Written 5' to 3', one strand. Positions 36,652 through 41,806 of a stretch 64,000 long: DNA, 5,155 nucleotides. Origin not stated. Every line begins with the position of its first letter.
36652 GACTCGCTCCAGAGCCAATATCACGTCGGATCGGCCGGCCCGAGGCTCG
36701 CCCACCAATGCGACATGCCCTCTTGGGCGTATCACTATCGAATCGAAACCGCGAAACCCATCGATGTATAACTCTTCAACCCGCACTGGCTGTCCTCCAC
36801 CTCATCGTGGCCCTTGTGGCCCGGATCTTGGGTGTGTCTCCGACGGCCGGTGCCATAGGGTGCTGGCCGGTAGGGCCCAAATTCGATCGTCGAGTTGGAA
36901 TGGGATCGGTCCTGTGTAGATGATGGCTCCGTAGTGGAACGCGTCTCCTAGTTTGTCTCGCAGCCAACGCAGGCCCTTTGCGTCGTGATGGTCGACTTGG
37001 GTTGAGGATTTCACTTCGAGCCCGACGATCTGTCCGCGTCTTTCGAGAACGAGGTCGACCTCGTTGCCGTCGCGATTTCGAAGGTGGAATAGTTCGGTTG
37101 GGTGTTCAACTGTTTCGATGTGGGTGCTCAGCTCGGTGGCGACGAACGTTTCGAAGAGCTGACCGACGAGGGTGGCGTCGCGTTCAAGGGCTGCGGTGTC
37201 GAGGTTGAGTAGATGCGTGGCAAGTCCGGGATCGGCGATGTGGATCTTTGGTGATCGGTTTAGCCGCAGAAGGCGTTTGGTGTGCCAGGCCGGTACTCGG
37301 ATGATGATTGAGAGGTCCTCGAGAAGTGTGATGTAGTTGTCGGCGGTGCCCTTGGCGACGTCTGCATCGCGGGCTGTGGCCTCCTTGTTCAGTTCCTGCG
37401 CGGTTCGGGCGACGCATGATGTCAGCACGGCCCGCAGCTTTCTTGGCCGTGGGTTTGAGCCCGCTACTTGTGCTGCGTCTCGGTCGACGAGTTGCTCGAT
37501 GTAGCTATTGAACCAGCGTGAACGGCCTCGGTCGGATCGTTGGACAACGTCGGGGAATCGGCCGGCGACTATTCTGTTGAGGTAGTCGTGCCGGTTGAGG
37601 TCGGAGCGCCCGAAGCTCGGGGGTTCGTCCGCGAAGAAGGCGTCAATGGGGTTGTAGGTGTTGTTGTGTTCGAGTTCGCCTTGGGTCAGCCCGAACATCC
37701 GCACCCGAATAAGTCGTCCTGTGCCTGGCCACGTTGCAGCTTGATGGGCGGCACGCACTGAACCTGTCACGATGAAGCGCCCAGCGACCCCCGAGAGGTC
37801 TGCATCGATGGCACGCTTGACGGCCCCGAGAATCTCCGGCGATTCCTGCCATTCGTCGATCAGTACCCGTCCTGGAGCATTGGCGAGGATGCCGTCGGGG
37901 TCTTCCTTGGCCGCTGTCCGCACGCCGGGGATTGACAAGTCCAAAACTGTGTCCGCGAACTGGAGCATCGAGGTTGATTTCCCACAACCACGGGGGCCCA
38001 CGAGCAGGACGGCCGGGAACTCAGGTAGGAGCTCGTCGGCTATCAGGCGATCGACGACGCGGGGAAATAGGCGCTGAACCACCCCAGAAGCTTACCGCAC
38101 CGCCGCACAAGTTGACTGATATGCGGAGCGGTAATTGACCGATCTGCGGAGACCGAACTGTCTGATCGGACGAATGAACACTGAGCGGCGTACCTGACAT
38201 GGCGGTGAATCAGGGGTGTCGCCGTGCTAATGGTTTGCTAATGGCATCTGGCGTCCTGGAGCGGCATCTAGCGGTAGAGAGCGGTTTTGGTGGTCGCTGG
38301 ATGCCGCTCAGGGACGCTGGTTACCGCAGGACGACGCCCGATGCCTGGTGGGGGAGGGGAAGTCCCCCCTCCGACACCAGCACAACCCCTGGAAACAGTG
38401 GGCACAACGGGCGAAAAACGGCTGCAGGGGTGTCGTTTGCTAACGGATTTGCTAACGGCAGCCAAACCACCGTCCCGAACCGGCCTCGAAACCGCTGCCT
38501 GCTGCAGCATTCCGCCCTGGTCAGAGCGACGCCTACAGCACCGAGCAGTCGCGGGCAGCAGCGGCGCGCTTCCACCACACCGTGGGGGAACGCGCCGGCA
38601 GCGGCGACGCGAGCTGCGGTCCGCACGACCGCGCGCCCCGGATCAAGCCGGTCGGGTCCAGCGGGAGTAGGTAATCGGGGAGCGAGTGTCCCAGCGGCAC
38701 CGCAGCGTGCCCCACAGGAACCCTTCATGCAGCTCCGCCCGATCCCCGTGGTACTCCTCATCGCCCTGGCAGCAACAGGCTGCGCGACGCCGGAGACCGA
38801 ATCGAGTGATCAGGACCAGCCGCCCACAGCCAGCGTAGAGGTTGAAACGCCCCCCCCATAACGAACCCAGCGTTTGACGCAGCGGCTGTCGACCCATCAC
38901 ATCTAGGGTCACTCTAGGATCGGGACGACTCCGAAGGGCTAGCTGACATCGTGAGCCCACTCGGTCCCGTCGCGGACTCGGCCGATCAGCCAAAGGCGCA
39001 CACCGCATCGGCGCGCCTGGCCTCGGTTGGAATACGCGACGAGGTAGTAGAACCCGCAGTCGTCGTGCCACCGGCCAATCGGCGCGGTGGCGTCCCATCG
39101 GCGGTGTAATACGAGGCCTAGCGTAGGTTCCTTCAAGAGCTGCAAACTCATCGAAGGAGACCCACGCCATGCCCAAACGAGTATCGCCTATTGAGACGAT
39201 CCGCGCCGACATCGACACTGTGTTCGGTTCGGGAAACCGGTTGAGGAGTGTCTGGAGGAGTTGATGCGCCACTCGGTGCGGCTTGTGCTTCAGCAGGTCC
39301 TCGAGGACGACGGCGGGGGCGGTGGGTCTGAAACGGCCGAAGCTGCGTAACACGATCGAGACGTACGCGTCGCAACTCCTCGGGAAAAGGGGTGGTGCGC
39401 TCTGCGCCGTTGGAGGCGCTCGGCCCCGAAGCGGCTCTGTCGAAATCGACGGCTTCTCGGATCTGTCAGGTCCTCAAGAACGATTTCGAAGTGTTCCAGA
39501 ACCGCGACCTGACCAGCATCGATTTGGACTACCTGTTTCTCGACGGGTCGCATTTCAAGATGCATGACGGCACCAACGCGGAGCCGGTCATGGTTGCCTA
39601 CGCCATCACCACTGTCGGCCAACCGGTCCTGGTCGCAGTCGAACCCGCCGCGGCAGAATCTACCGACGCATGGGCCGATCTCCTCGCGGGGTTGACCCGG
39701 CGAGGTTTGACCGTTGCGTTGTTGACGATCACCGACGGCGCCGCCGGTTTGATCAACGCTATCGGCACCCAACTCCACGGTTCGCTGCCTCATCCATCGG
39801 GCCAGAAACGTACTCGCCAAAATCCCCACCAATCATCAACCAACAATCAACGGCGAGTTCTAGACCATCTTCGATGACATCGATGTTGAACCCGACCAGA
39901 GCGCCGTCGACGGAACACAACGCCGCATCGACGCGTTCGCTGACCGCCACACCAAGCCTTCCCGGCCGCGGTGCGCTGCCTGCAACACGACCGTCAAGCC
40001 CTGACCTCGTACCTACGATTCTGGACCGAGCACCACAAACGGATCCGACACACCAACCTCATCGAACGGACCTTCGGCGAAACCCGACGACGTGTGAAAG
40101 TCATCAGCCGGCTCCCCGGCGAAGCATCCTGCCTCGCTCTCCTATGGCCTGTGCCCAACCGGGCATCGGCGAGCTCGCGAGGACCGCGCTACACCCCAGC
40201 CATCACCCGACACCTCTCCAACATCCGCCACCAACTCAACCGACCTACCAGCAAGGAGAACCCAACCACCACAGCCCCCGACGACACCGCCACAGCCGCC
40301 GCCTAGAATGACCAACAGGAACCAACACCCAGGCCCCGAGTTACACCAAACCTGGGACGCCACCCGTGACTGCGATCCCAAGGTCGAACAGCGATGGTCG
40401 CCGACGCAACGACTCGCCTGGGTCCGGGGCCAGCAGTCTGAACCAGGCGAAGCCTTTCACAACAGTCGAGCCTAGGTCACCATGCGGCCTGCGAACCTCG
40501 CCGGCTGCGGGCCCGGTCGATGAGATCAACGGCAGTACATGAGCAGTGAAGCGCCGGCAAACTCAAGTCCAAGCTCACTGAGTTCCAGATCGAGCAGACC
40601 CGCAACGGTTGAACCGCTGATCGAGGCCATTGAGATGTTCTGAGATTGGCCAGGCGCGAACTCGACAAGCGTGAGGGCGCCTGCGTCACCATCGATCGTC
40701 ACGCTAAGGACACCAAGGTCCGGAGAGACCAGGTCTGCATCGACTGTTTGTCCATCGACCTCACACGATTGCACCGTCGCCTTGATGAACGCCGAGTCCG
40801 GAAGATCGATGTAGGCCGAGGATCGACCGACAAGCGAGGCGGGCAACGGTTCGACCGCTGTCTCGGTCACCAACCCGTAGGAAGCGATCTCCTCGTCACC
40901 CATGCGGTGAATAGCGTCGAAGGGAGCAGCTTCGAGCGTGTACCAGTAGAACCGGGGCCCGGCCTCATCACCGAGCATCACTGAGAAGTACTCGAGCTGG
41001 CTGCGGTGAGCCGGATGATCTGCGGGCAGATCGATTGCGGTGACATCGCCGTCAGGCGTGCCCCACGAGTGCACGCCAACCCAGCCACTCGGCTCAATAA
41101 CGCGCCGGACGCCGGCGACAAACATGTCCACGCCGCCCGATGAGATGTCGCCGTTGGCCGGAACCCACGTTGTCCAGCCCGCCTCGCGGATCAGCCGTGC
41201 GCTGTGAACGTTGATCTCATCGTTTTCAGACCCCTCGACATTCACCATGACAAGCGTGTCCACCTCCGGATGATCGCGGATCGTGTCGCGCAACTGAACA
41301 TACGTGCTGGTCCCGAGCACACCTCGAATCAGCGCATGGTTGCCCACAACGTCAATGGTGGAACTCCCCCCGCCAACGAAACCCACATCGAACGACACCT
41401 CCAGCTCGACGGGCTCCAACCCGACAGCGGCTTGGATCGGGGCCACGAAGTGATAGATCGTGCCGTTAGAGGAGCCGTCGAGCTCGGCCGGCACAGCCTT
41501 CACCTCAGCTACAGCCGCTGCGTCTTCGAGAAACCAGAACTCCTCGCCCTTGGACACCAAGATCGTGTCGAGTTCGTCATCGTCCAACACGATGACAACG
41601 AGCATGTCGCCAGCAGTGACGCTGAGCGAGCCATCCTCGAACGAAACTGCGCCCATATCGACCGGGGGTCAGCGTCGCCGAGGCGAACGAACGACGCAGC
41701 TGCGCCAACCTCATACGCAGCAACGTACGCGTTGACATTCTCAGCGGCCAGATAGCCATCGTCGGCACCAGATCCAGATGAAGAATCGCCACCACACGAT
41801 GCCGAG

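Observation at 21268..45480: Unrecognised repeat family that separates the modules of the island: six same-strand copies of a ~35-nt motif containing 11-nt tandem repeats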

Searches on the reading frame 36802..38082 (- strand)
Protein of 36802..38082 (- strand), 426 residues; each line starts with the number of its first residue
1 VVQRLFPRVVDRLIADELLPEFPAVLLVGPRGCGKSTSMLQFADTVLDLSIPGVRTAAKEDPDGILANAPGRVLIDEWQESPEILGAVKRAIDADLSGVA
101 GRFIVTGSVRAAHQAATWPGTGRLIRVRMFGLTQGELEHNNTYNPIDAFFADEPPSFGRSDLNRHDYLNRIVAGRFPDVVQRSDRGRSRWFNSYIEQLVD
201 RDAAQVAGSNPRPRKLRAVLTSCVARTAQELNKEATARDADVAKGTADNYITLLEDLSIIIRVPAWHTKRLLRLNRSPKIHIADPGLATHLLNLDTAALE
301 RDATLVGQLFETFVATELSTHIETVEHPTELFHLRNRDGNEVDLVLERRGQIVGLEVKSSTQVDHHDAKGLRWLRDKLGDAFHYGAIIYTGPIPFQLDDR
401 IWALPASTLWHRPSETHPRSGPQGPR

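Call 20: search_protein_families(library=pfam, proteins=[window:36802-38082:-], max_evalue=0.01)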
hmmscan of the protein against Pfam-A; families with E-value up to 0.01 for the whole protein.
window:36802-38082:- (426 aa): 4 families
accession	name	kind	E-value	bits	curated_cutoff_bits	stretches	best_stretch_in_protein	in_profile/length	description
PF13635.12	DUF4143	-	2.8e-38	131.6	28.1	1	201-360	2-160/160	Domain of unknown function (DUF4143)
PF13173.12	AAA_14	-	2.2e-13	50.7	27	1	23-137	3-128/129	AAA domain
PF13481.12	AAA_25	-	0.00077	19.6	27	1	10-55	22-66/195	AAA domain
PF13191.12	AAA_16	-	0.0052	17.7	32.6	0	21-49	23-51/167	AAA ATPase domain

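Call 62: find_encoding_contigs(protein=window:36802-38082:-, flank=10000, max_places=6)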
Protein window:36802-38082:- (426 aa): no gene with exactly this product is on record in the collection.

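Call 89: search_protein_families(library=padloc, proteins=[window:36802-38082:-], max_evalue=0.001)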
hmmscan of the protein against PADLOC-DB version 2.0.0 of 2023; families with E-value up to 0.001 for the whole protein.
window:36802-38082:- (426 aa): 7 families
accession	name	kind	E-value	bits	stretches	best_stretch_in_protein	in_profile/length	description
PDLC04790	PDC-S01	-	5.1e-118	392.4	1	1-412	8-420/422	-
PDLC04789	PDC-S01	-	4.1e-32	109.7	1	21-362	16-343/375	-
PDLC04791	PDC-S01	-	1.2e-17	61.7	1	192-376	186-365/395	-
PDLC04787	PDC-S01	-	2.4e-15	54.3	1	73-365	96-363/412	-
PDLC04788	PDC-S01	-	5.8e-12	43.3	1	191-362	205-385/448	-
PDLC04786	PDC-S01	-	6.9e-12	42.8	1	195-365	219-392/439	-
PDLC04792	PDC-S01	-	3.1e-09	33.9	1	279-368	306-393/452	-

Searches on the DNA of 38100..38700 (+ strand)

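Call 14: search_rna_families(source=window, start=38100, end=38700, threshold=evalue, max_evalue=10, show_alignments=3)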
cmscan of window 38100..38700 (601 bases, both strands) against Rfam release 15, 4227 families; matches with E-value up to 10: 9.
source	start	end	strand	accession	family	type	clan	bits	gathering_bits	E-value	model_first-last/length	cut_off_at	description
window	38242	38327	-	RF00780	MIR477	Gene; miRNA;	-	27.8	65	0.00079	1-99/99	no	MIR477 microRNA precursor family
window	38249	38319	+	RF04141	MIR8622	Gene; miRNA;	-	26.8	197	0.0077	1-212/212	no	MIR8622 microRNA precursor family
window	38558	38601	-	RF03294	mir-H3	Gene; miRNA;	-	19.9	70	2.8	1-81/81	no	mir-H3 microRNA precursor family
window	38326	38387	-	RF02464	Ms_AS-4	Gene; sRNA;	-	19.3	50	1.3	1-82/82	no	Actinobacteria sRNA Ms_AS-4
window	38248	38320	+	RF00897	mir-675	Gene; miRNA;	-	17.4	86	6.8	1-73/73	no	mir-675 microRNA precursor family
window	38556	38602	-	RF04126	mir-9198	Gene; miRNA;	-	14.9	92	9.1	1-79/79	no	mir-9198 microRNA precursor family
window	38556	38608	-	RF04175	mir-1260b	Gene; miRNA;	-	14.7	81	7.3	1-108/108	no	mir-1260b microRNA precursor family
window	38240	38328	+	RF04153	MIR856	Gene; miRNA;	-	13.5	297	0.75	1-258/258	no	MIR856 microRNA precursor family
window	38341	38496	+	RF02197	TP73-AS1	Gene; lncRNA;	-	11.3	75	8.2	1-161/161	no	TP73 antisense RNA 1 conserved region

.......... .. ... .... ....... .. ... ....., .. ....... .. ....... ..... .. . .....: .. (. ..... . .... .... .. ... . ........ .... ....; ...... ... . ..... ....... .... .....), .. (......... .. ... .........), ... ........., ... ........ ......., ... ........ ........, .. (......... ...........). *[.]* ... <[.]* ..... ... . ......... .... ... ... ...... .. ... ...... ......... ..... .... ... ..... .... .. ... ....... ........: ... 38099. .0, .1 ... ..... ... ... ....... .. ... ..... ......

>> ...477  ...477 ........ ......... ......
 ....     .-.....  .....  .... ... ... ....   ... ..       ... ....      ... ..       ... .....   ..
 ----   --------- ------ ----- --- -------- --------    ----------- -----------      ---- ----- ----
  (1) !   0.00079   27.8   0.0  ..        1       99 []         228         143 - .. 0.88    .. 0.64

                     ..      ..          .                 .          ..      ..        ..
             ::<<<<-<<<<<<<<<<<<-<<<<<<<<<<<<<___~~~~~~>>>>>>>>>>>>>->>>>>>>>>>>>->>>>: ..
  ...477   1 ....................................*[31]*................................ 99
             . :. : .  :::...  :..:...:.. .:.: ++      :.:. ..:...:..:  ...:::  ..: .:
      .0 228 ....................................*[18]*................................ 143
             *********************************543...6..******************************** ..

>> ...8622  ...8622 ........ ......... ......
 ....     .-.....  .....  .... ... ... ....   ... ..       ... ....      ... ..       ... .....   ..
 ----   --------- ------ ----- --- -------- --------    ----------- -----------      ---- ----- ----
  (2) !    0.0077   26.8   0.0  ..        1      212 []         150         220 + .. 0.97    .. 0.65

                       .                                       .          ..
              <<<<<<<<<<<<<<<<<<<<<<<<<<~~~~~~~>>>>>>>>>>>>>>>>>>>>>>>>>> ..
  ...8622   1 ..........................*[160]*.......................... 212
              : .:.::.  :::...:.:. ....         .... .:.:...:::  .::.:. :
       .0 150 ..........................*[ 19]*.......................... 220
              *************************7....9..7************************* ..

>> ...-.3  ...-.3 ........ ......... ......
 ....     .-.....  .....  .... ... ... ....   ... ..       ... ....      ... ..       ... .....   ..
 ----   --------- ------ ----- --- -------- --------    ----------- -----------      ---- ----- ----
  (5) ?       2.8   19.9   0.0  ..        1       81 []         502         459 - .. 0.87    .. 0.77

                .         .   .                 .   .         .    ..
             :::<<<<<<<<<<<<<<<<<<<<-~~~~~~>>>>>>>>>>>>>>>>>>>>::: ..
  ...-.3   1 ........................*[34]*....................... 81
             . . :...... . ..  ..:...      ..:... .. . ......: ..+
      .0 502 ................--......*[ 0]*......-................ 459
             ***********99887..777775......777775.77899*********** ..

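Call 16: search_dna_similar(query=window:38190-38480:+, collection=plasmids, mode=distant, max_rows=30, max_evalue=0.01)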
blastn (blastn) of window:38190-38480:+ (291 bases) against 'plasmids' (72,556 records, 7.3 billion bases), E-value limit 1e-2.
No match.

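Call 17: search_dna_similar(query=window:38190-38480:+, collection=phages, mode=distant, max_rows=30, max_evalue=0.01)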
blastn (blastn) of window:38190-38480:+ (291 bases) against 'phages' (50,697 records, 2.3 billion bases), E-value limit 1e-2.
No match.

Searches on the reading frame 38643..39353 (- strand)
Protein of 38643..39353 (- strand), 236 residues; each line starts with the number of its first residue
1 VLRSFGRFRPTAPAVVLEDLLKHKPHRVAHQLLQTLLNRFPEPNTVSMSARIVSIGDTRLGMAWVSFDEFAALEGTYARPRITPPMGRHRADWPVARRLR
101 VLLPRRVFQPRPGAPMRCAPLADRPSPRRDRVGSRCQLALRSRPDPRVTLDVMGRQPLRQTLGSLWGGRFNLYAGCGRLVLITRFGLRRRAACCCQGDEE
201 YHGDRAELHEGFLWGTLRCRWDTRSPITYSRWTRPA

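Call 20: search_protein_families(library=pfam, proteins=[window:38643-39353:-], max_evalue=0.01)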
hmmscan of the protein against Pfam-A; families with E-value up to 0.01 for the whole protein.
window:38643-39353:- (236 aa): 0 families

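Call 53: search_protein_families(library=pfam, proteins=[window:38643-39353:-], max_evalue=0.1)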
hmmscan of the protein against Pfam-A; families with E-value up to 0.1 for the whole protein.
window:38643-39353:- (236 aa): 0 families

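Call 88: search_protein_families(library=ncbifam, proteins=[window:38643-39353:-], max_evalue=0.01)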
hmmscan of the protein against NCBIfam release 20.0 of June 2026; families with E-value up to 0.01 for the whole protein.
window:38643-39353:- (236 aa): 0 families

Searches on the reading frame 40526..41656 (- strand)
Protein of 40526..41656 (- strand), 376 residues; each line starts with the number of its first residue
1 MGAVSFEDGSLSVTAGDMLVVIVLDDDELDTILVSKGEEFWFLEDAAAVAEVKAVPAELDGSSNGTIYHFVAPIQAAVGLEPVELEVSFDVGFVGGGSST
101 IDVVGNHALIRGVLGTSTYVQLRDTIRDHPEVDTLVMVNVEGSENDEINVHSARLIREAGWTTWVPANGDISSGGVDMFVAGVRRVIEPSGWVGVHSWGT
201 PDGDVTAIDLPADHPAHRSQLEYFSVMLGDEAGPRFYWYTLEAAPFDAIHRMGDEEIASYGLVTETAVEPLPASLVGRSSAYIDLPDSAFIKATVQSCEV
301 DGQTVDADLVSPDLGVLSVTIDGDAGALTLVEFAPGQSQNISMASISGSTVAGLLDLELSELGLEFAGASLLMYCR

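Call 20: search_protein_families(library=pfam, proteins=[window:40526-41656:-], max_evalue=0.01)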
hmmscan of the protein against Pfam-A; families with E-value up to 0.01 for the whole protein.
window:40526-41656:- (376 aa): 0 families

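Call 53: search_protein_families(library=pfam, proteins=[window:40526-41656:-], max_evalue=0.1)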
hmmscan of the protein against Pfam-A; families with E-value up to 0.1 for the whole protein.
window:40526-41656:- (376 aa): 0 families

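Call 88: search_protein_families(library=ncbifam, proteins=[window:40526-41656:-], max_evalue=0.01)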
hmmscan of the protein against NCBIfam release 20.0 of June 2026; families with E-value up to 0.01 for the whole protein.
window:40526-41656:- (376 aa): 0 families

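Call 89: search_protein_families(library=padloc, proteins=[window:40526-41656:-], max_evalue=0.001)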
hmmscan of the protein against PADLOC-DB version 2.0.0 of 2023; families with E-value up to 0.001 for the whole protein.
window:40526-41656:- (376 aa): 0 families
